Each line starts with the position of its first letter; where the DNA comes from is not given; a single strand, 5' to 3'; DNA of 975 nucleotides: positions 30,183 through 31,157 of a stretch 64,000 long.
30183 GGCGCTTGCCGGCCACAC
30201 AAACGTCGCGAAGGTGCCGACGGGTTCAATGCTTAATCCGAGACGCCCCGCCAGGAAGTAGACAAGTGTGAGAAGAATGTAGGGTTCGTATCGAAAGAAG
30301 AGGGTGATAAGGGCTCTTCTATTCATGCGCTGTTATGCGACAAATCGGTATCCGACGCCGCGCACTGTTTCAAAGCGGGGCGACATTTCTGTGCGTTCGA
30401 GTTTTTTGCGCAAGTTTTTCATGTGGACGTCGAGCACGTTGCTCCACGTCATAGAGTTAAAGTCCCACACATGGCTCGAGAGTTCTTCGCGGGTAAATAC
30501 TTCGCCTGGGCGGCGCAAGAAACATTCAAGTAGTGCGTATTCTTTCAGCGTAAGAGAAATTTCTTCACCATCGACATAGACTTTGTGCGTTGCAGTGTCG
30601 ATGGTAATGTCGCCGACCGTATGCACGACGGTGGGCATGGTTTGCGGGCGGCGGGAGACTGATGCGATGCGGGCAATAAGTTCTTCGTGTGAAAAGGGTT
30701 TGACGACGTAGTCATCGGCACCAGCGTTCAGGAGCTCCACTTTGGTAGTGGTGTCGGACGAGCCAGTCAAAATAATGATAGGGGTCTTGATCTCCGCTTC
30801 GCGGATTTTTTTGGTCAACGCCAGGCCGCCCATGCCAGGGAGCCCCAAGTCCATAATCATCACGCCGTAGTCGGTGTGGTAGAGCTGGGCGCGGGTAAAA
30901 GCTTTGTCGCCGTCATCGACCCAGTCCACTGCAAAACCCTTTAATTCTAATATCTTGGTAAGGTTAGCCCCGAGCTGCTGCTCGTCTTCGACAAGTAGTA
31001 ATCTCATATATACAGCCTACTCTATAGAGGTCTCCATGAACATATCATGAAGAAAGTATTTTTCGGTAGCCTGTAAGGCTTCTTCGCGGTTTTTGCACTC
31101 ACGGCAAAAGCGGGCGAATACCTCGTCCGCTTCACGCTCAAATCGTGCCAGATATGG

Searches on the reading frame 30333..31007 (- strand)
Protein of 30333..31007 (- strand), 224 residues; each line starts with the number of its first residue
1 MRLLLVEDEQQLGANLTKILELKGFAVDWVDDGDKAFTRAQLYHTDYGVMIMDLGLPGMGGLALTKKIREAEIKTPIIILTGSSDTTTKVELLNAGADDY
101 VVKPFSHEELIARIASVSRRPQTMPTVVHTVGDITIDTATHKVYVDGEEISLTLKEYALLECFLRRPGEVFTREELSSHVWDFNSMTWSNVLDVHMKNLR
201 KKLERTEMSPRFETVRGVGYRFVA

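Call 3: search_protein_families(library=pfam, proteins=[window:30333-31007:-], max_evalue=0.01)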
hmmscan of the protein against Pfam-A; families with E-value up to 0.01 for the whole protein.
window:30333-31007:- (224 aa): 2 families
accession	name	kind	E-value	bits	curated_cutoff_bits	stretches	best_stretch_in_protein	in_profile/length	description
PF00072.30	Response_reg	-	6.3e-28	97.6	30.2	1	4-114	2-110/111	Response regulator receiver domain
PF00486.34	Trans_reg_C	-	6.8e-26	90.6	26.2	1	147-222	1-77/77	Transcriptional regulatory protein, C terminal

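Call 6: find_encoding_contigs(protein=window:30333-31007:-, flank=10000, max_places=6)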
Protein window:30333-31007:- (224 aa): no gene with exactly this product is on record in the collection.

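Call 23: find_related_loci(query=window:30333-31007:-, collection=metagenome_contigs, flank=8000)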
Query window:30333-31007:- (224 aa) in metagenome_contigs; peptide patterns used: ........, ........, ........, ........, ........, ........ (x = any residue, [..] = any of these).
600 stretches matched a pattern (row limit reached: there are more); 600 encode a relative of the query (tblastn E <= 1e-3); the best 80 are kept; 80 distinct loci.
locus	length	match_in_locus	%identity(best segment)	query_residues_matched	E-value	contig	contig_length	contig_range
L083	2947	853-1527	59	1-224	5e-86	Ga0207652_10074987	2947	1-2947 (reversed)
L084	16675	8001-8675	58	1-224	4e-83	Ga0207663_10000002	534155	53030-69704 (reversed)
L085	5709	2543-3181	42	1-220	5e-50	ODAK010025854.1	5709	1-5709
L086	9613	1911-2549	40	1-220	1e-49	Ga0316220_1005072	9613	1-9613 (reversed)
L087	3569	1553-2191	41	1-220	1e-48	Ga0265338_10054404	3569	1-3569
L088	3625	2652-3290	41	1-220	3e-48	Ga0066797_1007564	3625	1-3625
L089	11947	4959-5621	42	1-223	1e-46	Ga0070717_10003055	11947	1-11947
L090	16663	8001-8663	41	1-223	1e-46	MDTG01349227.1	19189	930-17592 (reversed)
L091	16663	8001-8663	38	1-222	4e-46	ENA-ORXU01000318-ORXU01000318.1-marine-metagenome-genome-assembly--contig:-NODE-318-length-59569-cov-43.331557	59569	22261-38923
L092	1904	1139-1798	40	2-222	3e-46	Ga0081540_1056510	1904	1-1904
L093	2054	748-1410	40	2-223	5e-46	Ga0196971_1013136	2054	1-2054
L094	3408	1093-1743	41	1-220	1e-45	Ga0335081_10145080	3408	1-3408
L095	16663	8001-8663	43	2-223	1e-45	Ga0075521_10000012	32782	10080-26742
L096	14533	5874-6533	41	3-223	6e-46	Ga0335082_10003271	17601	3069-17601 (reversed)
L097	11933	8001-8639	40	1-220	8e-46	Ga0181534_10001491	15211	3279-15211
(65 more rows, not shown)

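Call 27: search_solved_structures(query=window:30333-31007:-, max_evalue=1e-20)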
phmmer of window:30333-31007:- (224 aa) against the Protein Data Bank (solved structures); distinct sequences matched with E-value up to 1e-20: 34.
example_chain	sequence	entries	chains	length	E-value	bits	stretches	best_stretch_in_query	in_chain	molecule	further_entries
1kgs_A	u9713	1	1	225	6.2e-47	163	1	2-220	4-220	DNA BINDING RESPONSE REGULATOR D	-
2gwr_A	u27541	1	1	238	2.3e-42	148.1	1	2-221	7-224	DNA-binding response regulator mtrA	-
2oqr_A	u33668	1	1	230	2.2e-38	135.1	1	3-222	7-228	Sensory transduction protein regX3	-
3q9s_A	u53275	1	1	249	4.4e-37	130.9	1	2-218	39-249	DNA-binding response regulator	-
4kfc_A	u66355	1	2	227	4.1e-33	117.9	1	3-223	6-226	KDP operon transcriptional regulatory protein KdpE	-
4kny_A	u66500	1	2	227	7.6e-33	117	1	3-223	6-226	KDP operon transcriptional regulatory protein KdpE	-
6lgq_D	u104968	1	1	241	9.5e-33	116.7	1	3-223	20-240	DNA-binding response regulator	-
4b09_A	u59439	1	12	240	1.1e-32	116.4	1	2-223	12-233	TRANSCRIPTIONAL REGULATORY PROTEIN BAER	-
9ji3_J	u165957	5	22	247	2.9e-32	115.1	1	2-220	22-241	DNA-binding response regulator | Possible two component system response transcriptional positive regulator PhoP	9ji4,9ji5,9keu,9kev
3r0j_A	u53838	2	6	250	3e-32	115.1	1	2-220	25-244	POSSIBLE TWO COMPONENT SYSTEM RESPONSE TRANSCRIPTIONAL POSITIVE REGULATOR PHOP | Response regulator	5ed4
8jo2_H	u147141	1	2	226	1.2e-31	113.1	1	1-222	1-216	DNA-binding transcriptional regulator BasR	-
4s04_A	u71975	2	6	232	1.3e-31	113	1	1-222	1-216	DNA-binding transcriptional regulator BasR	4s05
1ys6_A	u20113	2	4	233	6.8e-31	110.6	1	2-220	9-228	Transcriptional regulatory protein prrA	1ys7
7lz9_A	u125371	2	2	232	1.3e-29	106.5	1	1-222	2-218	Putative two-component system response regulator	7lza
5u8k_A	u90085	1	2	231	2.7e-28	102.1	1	2-221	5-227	Response regulator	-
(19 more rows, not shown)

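Call 41: find_homologous_proteins(query=window:30333-31007:-, max_evalue=1e-40)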
Query window:30333-31007:- (224 aa): 1359 proteins with E <= 1e-40 among 8000 candidates; the best 120 are listed.
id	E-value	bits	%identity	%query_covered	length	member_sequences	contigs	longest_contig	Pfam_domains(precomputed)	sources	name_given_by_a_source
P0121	5.2e-144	495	100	100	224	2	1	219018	PF00486.35,PF00072.31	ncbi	-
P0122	6.8e-124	429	86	100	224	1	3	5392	PF00486.35,PF00072.31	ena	-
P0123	6.3e-122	423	85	100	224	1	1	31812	PF00486.35,PF00072.31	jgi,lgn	-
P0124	2.0e-121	421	84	100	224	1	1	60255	PF00486.35,PF00072.31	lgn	-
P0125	2.9e-121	421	85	100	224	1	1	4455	PF00486.35,PF00072.31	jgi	jgi:DNA-binding response OmpR family regulator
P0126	1.3e-120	419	84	100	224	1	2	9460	PF00486.35,PF00072.31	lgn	-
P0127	3.7e-119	414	83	100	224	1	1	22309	PF00486.35,PF00072.31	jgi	jgi:DNA-binding response OmpR family regulator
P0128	4.7e-119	413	83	100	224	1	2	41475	PF00486.35,PF00072.31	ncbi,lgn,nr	ncbi:MAG TPA: response regulator transcription factor [Candidatus Paceibacterota bacterium]|nr:respo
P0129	8.9e-119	413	82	100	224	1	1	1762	PF00486.35,PF00072.31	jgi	jgi:DNA-binding response OmpR family regulator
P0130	1.2e-118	412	82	100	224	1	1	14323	PF00486.35,PF00072.31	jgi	jgi:DNA-binding response OmpR family regulator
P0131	1.9e-118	412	83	100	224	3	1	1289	PF00486.35,PF00072.31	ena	-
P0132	3.6e-118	411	83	100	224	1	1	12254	PF00486.35,PF00072.31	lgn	-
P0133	4.4e-118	410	82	100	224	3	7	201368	PF00486.35,PF00072.31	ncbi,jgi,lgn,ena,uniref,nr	ncbi:hypothetical protein A2419_02925 [Candidatus Adlerbacteria bacterium RIFOXYC1_FULL_48_26]|unire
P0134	6.2e-118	410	81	100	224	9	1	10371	PF00486.35,PF00072.31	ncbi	-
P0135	8.9e-117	406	81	100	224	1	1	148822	PF00486.35,PF00072.31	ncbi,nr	ncbi:response regulator transcription factor [Patescibacteria group bacterium]|nr:response regulator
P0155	3.2e-97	342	68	100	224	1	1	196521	PF00486.35,PF00072.31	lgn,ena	-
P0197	1.8e-91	323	64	100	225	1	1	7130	PF00486.35,PF00072.31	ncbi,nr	ncbi:response regulator transcription factor [Candidatus Uhrbacteria bacterium]|nr:response regulato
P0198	1.8e-91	323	69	100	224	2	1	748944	PF00486.35,PF00072.31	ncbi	ncbi:MAG: response regulator transcription factor [Patescibacteria group bacterium]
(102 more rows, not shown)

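Call 44: find_encoding_contigs(protein=P0128, flank=10000, max_places=2)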
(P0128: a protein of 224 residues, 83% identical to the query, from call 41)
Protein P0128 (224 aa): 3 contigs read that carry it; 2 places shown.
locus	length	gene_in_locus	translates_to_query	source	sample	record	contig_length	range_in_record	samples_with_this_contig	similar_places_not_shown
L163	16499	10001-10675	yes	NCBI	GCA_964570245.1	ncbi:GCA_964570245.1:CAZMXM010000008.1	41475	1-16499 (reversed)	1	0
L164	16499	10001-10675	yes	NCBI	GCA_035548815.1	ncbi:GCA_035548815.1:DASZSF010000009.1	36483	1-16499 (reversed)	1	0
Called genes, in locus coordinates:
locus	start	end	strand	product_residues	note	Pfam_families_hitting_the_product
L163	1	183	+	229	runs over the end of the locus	PF01786:AOX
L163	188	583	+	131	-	PF04138:GtrA_DPMS_TM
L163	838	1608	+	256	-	PF02673:BacA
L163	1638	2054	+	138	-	PF00856:SET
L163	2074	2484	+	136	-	PF08570:DUF1761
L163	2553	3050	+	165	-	PF00188:CAP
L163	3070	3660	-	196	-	PF04203:Sortase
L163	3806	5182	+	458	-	PF19078:Big_12, PF19077:Big_13, PF00041:fn3 (weak), PF16656:Pur_ac_phosph_N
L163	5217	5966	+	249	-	PF13290:CHB_HEX_C_1, PF13287:Fn3_assoc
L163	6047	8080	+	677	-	PF05231:MASE1, PF00512:HisKA, PF02518:HATPase_c, PF00072:Response_reg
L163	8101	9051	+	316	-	-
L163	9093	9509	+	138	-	PF00903:Glyoxalase (weak)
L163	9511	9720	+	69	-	PF00512:HisKA (weak)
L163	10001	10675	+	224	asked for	PF00072:Response_reg, PF00486:Trans_reg_C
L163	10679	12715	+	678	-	PF05231:MASE1, PF00512:HisKA, PF02518:HATPase_c, PF00072:Response_reg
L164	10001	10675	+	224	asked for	PF00072:Response_reg, PF00486:Trans_reg_C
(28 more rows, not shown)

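Call 45: find_encoding_contigs(protein=P0124, flank=10000, max_places=2)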
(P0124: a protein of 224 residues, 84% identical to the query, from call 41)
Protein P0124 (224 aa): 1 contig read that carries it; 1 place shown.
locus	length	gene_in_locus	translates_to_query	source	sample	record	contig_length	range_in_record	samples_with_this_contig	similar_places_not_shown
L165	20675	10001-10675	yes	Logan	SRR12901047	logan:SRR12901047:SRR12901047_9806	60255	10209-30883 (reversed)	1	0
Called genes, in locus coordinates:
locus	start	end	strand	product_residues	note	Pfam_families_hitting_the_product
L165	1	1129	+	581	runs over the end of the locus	PF00664:ABC_membrane, PF00005:ABC_tran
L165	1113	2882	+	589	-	PF00664:ABC_membrane, PF02463:SMC_N (faint), PF00005:ABC_tran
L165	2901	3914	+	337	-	PF01545:Cation_efflux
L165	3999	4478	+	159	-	-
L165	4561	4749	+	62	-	-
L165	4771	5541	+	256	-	PF02673:BacA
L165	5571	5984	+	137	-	PF00856:SET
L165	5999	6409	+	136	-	PF08570:DUF1761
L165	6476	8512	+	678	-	PF05231:MASE1, PF00512:HisKA, PF02518:HATPase_c, PF00072:Response_reg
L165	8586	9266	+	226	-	-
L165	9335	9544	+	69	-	PF00512:HisKA (weak)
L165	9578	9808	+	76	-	-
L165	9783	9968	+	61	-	-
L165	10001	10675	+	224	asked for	PF00072:Response_reg, PF00486:Trans_reg_C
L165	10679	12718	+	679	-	PF05231:MASE1, PF00512:HisKA, PF02518:HATPase_c, PF00072:Response_reg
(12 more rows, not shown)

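Call 47: find_encoding_contigs(protein=P0133, flank=10000, max_places=1)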
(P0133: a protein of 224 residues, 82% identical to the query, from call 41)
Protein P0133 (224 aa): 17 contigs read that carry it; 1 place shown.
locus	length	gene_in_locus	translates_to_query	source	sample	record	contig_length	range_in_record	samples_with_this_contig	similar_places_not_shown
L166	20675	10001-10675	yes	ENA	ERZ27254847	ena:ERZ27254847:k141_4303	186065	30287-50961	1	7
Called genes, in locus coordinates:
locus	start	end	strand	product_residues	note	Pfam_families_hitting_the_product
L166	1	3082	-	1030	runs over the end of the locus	PF00873:ACR_tran, PF03176:MMPL (faint), PF02355:SecD_SecF_C (faint)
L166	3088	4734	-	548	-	PF25919:BSH_CusB (faint), PF25917:BSH_RND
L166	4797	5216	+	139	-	PF00856:SET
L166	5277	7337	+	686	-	PF05231:MASE1, PF00512:HisKA, PF02518:HATPase_c, PF00072:Response_reg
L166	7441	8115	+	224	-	-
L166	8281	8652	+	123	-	-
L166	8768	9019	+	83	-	-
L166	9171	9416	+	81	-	-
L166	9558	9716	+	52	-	-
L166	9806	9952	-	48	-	-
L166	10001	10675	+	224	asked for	PF00072:Response_reg, PF00486:Trans_reg_C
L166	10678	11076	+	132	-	PF00072:Response_reg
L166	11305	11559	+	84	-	-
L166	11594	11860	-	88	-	-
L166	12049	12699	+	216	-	PF03372:Exo_endo_phos (faint)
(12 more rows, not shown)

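Call 48: find_encoding_contigs(protein=P0155, flank=10000, max_places=1)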
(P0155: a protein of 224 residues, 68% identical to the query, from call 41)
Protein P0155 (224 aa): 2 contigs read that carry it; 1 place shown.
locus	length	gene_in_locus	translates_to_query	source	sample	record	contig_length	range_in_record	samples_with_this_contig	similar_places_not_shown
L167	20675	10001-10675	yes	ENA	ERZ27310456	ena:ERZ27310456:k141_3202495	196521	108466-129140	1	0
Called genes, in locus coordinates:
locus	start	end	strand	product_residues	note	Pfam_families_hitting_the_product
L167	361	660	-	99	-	-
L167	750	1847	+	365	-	PF00149:Metallophos, PF12850:Metallophos_2 (weak)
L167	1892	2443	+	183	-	-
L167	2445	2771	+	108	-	-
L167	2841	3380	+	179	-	-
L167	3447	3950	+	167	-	-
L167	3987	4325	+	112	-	-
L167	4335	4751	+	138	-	-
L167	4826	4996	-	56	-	-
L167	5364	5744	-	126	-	PF02325:CCB3_YggT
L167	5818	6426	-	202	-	-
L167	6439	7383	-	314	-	-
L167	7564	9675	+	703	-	PF08448:PAS_4 (weak), PF01590:GAF (weak), PF13492:GAF_3 (weak), PF13185:GAF_2, PF00512:HisKA, PF02518:HATPase_c, PF00072:Response_reg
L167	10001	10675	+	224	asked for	PF00072:Response_reg, PF00486:Trans_reg_C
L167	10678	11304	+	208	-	PF00512:HisKA, PF00072:Response_reg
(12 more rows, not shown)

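Call 49: find_encoding_contigs(protein=P0198, flank=10000, max_places=1)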
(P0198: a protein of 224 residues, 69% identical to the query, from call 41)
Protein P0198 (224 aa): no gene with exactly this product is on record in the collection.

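Call 50: find_encoding_contigs(protein=P0197, flank=10000, max_places=1)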
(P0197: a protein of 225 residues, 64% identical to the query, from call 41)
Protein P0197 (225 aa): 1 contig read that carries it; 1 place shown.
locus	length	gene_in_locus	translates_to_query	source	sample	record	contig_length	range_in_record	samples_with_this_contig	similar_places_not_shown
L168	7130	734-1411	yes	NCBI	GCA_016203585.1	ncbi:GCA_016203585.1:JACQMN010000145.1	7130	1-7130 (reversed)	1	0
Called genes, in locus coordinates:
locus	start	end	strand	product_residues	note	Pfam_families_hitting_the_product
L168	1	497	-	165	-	PF01326:PPDK_N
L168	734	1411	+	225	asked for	PF00072:Response_reg, PF00486:Trans_reg_C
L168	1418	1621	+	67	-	PF00512:HisKA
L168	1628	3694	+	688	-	PF05231:MASE1, PF00512:HisKA, PF02518:HATPase_c, PF00072:Response_reg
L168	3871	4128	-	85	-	PF02201:SWIB, PF26291:SWIB_eIF2D (weak)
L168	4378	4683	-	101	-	-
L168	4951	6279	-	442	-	PF00909:Ammonium_transp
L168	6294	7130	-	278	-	PF00120:Gln-synt_C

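Call 52: find_encoding_contigs(protein=P0123, flank=10000, max_places=1)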
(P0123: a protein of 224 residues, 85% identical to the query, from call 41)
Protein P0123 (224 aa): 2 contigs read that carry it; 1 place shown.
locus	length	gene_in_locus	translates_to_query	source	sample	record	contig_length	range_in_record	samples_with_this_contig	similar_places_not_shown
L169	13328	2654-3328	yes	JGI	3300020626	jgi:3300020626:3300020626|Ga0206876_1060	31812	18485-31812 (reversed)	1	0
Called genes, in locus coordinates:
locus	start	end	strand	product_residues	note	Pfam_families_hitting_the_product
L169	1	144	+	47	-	PF01027:Bax1-I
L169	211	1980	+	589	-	PF05345:He_PIG (faint), PF13927:Ig_3 (faint), PF17963:Big_9 (faint), PF17892:Cadherin_5 (faint), PF17936:Big_6 (faint), PF19077:Big_13 (faint), PF22091:DUF6941 (faint), PF01471:PG_binding_1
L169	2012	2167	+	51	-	PF00512:HisKA (weak)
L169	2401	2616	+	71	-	-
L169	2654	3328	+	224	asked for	PF00072:Response_reg, PF00486:Trans_reg_C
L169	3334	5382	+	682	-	PF05231:MASE1, PF00512:HisKA, PF02518:HATPase_c, PF00072:Response_reg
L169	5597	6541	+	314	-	PF00535:Glycos_transf_2, PF10111:Glyco_tranf_2_2 (weak)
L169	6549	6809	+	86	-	PF07578:LAB_N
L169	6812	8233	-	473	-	PF02366:PMT, PF13231:PMT_2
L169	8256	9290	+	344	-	-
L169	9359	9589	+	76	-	-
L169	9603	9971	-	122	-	-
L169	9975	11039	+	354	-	PF02618:YceG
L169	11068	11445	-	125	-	-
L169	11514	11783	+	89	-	-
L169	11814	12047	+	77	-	-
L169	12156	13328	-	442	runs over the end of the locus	PF00909:Ammonium_transp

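Call 53: find_encoding_contigs(protein=P0127, flank=10000, max_places=1)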
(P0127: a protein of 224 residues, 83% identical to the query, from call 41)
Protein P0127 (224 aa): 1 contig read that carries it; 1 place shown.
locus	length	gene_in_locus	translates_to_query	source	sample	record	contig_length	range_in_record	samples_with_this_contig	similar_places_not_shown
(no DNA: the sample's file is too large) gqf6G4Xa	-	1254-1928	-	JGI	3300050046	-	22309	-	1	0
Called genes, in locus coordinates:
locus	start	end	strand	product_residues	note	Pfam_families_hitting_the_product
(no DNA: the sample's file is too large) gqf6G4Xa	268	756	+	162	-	-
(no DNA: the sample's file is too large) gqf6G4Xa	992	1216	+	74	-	-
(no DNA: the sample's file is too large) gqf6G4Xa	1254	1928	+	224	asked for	PF00072:Response_reg, PF00486:Trans_reg_C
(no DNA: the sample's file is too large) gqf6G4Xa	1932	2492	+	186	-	PF00072:Response_reg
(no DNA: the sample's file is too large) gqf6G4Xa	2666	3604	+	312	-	PF00535:Glycos_transf_2, PF10111:Glyco_tranf_2_2, PF13641:Glyco_tranf_2_3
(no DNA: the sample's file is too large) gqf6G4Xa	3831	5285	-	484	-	PF02366:PMT, PF13231:PMT_2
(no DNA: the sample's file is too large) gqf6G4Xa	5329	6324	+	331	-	-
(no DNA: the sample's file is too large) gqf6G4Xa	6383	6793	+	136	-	-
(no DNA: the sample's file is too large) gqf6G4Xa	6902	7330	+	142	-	-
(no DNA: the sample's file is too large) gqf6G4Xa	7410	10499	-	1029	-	PF00873:ACR_tran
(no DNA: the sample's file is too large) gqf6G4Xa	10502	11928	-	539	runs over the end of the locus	PF25917:BSH_RND (weak)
